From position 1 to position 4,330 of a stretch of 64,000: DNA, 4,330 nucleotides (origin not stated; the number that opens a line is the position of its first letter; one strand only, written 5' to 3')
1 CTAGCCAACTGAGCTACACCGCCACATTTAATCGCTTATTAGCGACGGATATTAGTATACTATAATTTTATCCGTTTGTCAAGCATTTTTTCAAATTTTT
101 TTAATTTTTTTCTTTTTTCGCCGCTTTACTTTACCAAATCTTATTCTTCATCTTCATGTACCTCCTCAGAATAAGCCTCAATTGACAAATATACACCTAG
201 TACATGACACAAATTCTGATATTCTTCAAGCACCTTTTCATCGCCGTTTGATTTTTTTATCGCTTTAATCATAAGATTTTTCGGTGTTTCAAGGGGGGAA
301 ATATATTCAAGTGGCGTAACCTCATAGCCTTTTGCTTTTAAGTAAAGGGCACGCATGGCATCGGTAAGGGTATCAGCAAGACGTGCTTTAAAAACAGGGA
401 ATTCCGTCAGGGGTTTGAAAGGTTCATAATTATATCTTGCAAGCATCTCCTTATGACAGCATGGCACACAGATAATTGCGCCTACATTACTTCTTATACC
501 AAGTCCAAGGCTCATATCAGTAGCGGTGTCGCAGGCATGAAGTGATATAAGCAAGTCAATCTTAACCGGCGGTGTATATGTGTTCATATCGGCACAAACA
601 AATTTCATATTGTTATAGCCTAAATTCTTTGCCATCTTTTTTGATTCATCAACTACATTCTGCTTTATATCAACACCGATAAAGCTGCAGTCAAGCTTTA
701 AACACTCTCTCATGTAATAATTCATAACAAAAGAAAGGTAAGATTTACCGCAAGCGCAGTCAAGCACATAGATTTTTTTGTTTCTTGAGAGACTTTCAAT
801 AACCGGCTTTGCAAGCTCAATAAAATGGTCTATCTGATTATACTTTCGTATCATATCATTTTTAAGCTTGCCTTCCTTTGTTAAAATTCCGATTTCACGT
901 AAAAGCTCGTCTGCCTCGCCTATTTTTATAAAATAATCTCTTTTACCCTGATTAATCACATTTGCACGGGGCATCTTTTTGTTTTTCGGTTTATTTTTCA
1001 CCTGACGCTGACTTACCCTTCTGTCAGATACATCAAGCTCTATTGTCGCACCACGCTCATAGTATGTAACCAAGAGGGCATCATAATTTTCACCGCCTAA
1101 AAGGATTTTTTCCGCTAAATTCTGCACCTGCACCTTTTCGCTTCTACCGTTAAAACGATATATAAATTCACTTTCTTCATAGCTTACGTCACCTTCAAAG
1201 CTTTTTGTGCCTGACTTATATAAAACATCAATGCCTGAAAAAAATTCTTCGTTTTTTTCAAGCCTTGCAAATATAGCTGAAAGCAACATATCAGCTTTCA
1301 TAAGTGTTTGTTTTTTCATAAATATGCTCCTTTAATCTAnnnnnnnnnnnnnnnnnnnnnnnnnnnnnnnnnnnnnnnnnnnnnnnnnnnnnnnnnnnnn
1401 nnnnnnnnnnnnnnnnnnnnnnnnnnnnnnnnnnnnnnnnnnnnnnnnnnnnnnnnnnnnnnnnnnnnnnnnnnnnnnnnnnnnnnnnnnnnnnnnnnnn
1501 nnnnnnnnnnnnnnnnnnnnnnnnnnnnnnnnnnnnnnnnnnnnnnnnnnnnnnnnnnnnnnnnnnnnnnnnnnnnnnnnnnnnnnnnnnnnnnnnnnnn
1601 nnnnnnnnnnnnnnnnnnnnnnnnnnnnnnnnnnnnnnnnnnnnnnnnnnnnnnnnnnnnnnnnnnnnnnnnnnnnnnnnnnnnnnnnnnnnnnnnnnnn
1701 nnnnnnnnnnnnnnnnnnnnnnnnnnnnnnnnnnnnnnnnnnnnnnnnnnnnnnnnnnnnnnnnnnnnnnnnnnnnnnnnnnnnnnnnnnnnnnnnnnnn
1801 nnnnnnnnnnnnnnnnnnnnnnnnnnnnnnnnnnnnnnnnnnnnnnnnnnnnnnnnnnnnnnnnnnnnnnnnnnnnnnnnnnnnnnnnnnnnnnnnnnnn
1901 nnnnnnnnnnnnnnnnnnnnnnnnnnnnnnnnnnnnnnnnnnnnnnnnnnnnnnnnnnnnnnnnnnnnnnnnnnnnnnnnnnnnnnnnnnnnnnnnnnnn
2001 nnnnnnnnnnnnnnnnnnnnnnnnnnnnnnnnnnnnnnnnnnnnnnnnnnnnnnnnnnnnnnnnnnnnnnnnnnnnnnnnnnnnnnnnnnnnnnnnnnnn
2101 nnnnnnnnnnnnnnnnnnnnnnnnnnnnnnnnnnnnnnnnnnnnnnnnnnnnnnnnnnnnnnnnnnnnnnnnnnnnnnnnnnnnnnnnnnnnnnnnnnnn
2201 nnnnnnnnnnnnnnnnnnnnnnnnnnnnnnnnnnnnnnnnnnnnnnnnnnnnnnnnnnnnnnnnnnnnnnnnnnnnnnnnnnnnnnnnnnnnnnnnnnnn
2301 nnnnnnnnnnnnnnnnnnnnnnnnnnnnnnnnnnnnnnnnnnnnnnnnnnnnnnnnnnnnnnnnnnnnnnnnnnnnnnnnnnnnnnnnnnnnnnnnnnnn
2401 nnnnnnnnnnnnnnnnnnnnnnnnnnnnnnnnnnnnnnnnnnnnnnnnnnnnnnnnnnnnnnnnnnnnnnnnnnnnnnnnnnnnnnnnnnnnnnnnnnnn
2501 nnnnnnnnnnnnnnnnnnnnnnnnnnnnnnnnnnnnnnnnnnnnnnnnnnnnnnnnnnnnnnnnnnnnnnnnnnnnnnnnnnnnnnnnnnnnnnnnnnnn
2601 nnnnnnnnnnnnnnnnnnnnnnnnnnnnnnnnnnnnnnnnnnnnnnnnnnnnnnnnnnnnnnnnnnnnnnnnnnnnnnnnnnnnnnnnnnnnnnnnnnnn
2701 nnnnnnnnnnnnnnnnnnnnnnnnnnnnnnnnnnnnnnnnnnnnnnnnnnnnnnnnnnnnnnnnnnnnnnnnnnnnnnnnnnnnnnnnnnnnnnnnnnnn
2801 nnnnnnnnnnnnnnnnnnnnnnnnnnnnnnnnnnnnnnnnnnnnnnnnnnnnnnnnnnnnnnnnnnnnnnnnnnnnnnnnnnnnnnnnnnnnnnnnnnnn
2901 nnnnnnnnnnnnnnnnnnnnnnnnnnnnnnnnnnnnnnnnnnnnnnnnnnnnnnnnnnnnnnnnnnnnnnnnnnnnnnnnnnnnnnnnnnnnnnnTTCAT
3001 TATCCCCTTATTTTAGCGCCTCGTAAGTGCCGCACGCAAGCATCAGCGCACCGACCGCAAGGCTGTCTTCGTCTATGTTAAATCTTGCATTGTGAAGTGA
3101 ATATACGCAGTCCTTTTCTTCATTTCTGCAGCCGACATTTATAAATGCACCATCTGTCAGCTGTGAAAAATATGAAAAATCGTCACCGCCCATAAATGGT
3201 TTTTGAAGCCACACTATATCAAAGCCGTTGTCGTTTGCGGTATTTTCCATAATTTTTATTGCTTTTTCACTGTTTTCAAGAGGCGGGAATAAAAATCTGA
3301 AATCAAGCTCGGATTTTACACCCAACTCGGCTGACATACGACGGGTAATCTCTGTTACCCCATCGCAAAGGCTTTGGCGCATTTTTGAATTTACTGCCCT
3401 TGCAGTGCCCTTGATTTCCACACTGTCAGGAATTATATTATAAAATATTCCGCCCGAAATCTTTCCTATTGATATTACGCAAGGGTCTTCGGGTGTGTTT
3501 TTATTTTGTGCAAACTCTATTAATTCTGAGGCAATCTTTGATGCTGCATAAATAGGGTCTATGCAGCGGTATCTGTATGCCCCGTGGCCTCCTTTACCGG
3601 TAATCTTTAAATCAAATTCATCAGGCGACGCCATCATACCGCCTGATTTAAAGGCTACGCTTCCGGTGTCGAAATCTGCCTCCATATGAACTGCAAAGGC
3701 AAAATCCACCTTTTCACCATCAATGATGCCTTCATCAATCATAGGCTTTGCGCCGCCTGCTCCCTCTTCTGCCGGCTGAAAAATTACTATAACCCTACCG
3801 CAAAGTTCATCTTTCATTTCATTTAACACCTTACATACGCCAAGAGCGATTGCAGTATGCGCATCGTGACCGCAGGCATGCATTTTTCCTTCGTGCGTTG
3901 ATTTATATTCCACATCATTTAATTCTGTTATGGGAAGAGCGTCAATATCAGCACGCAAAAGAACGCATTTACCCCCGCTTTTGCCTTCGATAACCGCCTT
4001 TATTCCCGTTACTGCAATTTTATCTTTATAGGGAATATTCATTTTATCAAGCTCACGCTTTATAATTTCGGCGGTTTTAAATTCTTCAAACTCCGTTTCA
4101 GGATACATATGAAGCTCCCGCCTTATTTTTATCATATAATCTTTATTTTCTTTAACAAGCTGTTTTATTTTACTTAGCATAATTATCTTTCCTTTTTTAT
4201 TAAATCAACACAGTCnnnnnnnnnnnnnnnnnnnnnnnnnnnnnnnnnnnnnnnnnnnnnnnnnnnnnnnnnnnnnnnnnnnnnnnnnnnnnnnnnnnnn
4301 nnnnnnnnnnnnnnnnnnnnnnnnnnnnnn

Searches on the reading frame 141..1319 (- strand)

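Call 35: search_protein_families(library=ncbifam, proteins=[window:141-1319:-], max_evalue=1e-30)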
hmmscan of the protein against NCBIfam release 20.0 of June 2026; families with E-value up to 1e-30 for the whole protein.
window:141-1319:- (392 aa): 0 families

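Call 75: search_protein_families(library=pfam, proteins=[window:141-1319:-], max_evalue=0.001)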
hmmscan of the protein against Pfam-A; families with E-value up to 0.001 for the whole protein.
window:141-1319:- (392 aa): 6 families
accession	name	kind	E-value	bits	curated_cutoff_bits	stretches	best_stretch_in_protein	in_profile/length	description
PF13679.12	Methyltransf_32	-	8.3e-37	126.8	27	1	158-293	1-141/143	Methyltransferase domain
PF13847.12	Methyltransf_31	-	8.1e-14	52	27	1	181-273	3-94/145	Methyltransferase domain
PF13649.12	Methyltransf_25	-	1.7e-06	29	27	1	185-262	1-73/97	Methyltransferase domain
PF05206.20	TRM13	-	7.3e-06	26.1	26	0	180-291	17-142/257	Methyltransferase TRM13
PF01135.25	PCMT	-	0.00033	20.9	20.3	1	173-245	65-133/210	Protein-L-isoaspartate(D-aspartate) O-methyltransferase (PCMT)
PF01209.24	Ubie_methyltran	-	0.00062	19.6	20.1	0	179-245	45-107/233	ubiE/COQ5 methyltransferase family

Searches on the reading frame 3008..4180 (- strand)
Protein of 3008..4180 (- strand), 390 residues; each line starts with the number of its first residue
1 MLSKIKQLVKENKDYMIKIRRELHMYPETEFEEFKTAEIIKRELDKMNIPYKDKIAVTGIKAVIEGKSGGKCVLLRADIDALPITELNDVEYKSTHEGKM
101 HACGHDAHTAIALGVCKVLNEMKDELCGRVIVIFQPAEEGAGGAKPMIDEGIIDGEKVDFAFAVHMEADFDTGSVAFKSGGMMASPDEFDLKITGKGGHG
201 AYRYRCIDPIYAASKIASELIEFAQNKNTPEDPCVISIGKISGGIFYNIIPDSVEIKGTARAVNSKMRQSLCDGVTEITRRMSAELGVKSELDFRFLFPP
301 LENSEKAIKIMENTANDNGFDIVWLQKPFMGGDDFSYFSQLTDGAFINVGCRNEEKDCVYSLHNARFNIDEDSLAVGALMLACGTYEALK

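Call 34: search_protein_families(library=pfam, proteins=[window:3008-4180:-], max_evalue=1e-10)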
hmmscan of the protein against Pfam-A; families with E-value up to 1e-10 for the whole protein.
window:3008-4180:- (390 aa): 2 families
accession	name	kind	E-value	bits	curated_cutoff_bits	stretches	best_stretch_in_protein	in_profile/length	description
PF01546.33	Peptidase_M20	-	2.9e-39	135.5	24.6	1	74-382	1-201/206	Peptidase family M20/M25/M40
PF07687.19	M20_dimer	-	2.6e-11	43.9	21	0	189-277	9-97/107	Peptidase dimerisation domain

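Call 35: search_protein_families(library=ncbifam, proteins=[window:3008-4180:-], max_evalue=1e-30)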
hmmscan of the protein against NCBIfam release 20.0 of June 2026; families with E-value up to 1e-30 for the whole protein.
window:3008-4180:- (390 aa): 3 families
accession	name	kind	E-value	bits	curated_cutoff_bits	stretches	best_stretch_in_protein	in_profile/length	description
NF040868.1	carboxypep_CpsA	equivalog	2.3e-109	365.7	500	1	4-383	3-384/391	carboxypeptidase CpsA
TIGR01891.1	amidohydrolases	subfamily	1.8e-100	336.6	153.75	1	16-377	1-366/366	amidohydrolase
NF038260.1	ectoine_DoeB_2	equivalog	9.6e-80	268.2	550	1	16-374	8-365/378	N(2)-acetyl-L-2,4-diaminobutanoate deacetylase DoeB2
